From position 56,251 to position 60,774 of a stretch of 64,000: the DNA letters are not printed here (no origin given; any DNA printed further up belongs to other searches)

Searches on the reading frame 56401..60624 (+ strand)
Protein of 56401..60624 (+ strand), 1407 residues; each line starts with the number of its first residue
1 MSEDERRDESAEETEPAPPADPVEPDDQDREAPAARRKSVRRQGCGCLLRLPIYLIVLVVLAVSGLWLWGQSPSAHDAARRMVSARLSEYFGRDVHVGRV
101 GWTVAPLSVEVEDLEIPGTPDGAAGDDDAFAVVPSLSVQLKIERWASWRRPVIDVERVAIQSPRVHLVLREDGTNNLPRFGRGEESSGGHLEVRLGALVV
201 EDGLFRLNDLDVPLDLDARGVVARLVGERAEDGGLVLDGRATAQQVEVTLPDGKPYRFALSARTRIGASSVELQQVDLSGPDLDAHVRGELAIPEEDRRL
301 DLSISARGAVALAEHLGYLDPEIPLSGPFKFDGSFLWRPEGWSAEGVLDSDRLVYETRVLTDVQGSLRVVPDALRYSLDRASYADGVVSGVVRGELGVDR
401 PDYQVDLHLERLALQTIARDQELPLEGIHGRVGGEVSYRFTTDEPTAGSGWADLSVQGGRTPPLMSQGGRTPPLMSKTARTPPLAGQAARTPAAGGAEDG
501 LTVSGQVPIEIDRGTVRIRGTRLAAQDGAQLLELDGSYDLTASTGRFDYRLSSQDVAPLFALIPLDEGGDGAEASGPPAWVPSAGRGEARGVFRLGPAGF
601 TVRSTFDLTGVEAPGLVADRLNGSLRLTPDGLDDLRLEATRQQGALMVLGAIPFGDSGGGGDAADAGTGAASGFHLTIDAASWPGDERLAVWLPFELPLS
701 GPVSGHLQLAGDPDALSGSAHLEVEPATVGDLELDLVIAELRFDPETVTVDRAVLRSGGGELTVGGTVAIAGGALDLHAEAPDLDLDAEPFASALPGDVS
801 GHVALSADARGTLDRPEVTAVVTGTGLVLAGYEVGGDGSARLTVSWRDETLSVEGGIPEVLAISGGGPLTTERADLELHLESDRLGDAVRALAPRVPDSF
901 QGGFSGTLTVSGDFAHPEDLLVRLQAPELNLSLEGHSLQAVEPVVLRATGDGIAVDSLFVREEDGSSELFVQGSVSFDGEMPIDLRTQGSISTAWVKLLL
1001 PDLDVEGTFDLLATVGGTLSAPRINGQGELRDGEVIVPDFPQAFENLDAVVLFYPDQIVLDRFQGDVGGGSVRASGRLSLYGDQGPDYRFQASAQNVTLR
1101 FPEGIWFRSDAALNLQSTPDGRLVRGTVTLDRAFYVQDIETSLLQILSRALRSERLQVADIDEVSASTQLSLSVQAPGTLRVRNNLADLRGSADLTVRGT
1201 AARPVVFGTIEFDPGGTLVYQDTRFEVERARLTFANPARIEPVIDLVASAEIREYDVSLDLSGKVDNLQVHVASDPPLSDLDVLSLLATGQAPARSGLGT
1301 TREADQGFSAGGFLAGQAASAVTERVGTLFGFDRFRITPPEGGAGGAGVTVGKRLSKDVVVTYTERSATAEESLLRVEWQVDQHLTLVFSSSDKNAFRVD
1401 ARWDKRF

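Call 73: search_protein_families(library=pfam, max_evalue=0.001, proteins=[window:56401-60624:+])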
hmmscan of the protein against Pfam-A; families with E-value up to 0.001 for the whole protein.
window:56401-60624:+ (1407 aa): 2 families
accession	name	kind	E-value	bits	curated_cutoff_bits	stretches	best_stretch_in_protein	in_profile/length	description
PF04357.19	TamB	-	1.3e-46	160.1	22.4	1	1063-1407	3-381/381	TamB, inner membrane protein subunit of TAM complex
PF05359.17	DUF748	-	4.5e-10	38.7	50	1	55-213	19-172/1037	Domain of Unknown Function (DUF748)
